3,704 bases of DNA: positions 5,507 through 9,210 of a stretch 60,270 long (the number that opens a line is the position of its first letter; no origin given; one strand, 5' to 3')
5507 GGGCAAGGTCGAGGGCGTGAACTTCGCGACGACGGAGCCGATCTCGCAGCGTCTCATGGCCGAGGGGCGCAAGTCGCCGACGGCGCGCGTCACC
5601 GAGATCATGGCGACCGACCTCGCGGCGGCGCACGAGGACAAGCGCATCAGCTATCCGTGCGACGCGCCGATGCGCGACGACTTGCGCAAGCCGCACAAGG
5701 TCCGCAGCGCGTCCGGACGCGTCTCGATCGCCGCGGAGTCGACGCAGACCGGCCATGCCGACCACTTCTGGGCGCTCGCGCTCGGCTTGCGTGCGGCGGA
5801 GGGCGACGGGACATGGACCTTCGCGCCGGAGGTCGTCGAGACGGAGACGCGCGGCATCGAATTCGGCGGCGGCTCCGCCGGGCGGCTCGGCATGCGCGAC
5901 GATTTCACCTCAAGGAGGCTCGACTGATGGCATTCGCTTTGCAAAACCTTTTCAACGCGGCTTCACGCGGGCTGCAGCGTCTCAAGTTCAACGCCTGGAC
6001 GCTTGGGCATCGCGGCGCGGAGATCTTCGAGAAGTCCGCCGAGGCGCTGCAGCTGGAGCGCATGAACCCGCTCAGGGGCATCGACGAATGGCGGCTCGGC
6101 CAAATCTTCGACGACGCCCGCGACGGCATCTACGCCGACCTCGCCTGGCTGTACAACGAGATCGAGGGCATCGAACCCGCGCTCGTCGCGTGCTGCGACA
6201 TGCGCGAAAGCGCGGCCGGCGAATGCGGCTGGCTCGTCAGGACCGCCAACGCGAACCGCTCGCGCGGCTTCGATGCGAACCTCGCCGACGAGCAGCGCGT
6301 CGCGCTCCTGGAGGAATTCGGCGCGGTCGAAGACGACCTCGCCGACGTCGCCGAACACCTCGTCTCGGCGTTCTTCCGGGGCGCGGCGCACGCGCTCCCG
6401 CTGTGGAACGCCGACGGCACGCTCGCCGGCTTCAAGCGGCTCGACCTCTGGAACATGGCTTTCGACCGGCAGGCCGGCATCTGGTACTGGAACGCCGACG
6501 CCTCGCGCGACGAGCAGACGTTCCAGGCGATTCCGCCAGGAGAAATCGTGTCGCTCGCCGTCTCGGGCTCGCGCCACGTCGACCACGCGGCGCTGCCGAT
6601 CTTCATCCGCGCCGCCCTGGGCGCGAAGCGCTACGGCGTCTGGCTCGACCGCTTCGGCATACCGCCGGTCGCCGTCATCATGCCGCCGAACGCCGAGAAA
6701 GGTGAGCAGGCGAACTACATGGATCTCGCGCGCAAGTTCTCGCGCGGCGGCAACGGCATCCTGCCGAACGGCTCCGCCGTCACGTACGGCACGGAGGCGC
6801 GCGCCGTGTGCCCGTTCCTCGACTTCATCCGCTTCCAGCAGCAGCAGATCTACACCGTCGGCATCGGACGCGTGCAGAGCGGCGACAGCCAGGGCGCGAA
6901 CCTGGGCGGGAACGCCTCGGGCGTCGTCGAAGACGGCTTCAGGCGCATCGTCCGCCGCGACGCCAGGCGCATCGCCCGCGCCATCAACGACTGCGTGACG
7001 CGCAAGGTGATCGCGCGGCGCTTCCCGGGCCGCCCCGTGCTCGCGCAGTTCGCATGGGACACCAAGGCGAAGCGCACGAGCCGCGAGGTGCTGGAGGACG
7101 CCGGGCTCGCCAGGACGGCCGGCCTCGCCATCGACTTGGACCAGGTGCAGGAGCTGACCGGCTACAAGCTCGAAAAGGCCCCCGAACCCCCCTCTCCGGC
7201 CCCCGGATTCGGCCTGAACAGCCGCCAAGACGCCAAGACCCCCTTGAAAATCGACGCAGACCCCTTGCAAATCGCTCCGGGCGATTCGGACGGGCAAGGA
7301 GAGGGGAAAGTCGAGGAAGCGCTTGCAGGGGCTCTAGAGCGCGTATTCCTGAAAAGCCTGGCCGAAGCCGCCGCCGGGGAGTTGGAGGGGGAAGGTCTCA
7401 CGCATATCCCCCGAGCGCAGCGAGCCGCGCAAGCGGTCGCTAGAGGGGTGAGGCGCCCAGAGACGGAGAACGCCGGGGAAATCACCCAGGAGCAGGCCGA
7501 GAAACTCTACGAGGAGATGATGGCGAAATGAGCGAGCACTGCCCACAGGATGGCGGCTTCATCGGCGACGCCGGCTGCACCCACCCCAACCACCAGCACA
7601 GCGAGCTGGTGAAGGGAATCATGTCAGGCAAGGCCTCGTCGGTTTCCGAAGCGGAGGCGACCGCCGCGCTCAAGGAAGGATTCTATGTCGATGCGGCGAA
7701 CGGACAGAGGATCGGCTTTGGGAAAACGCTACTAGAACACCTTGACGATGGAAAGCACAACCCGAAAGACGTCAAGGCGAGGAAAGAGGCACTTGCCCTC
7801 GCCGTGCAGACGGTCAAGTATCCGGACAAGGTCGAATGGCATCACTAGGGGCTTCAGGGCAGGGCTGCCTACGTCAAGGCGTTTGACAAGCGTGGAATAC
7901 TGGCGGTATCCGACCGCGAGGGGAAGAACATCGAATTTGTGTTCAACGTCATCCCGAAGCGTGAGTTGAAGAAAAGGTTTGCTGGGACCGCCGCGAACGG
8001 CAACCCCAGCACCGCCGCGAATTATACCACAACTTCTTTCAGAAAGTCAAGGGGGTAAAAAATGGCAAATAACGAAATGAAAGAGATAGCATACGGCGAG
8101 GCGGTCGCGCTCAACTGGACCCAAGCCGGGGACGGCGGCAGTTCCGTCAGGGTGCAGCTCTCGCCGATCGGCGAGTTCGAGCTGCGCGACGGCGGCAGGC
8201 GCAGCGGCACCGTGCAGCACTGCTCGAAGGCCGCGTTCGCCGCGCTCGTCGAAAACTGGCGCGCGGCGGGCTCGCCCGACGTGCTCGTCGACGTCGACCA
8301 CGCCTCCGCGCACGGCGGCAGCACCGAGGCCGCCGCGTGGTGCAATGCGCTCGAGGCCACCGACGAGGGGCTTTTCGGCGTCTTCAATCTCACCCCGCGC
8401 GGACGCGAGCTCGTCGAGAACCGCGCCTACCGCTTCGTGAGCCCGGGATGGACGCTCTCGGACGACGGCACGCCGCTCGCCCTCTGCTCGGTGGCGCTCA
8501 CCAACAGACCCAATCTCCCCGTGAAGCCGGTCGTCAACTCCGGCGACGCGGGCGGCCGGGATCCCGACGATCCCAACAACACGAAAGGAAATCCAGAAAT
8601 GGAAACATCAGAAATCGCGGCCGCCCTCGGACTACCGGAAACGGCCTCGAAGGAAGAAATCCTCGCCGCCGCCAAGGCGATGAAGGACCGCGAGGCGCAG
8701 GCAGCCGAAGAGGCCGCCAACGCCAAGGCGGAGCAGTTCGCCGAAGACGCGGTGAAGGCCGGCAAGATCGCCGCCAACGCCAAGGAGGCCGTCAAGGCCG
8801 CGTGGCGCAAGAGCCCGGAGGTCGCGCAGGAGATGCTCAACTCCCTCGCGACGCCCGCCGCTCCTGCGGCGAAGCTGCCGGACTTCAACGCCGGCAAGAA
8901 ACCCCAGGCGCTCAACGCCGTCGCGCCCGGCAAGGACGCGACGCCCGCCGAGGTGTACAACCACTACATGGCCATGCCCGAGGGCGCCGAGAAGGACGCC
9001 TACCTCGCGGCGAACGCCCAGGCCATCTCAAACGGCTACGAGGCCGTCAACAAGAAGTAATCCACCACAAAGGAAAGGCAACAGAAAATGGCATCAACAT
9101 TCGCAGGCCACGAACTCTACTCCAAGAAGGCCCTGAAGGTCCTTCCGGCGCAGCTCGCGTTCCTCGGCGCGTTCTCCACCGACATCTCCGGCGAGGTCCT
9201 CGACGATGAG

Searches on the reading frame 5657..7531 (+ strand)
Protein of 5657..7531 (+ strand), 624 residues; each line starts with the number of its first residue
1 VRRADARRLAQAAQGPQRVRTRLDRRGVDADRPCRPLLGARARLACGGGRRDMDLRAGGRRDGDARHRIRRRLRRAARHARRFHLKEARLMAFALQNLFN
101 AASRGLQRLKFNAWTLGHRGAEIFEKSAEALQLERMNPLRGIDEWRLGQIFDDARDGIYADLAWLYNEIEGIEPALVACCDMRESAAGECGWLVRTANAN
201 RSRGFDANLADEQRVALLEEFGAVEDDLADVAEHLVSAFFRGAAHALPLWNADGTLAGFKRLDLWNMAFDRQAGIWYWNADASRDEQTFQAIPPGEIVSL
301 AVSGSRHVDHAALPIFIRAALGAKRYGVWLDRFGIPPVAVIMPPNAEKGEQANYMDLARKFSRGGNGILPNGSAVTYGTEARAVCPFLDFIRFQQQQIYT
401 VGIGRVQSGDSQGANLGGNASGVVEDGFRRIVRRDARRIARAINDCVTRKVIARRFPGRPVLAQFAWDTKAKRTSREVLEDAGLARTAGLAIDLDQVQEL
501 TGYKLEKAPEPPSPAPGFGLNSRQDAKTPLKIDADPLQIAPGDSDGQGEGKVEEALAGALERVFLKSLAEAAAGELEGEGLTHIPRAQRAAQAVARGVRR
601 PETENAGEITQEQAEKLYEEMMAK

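Call 14: search_protein_families(library=phrogs, proteins=[window:5657-7531:+])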
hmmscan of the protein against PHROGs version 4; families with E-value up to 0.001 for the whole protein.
window:5657-7531:+ (624 aa): 1 family
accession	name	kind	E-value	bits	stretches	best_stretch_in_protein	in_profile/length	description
phrog_113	-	head and packaging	1.1e-10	41.4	1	330-572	236-481/1272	portal protein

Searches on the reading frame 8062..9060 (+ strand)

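Call 14: search_protein_families(library=phrogs, proteins=[window:8062-9060:+])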
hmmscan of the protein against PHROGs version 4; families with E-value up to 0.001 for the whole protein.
window:8062-9060:+ (332 aa): 5 families
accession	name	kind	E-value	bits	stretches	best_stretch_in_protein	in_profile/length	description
phrog_328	-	head and packaging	8.9e-41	141.6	1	20-246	14-221/339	head maturation protease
phrog_11321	-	unknown function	2.6e-09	38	1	170-279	164-285/327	-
phrog_976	-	head and packaging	8.5e-08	32.9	1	177-256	238-315/415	head maturation protease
phrog_2976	-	head and packaging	0.0002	22.2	0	193-277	291-371/394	head maturation protease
phrog_13230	-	unknown function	0.00028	21.7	1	28-133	21-119/138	-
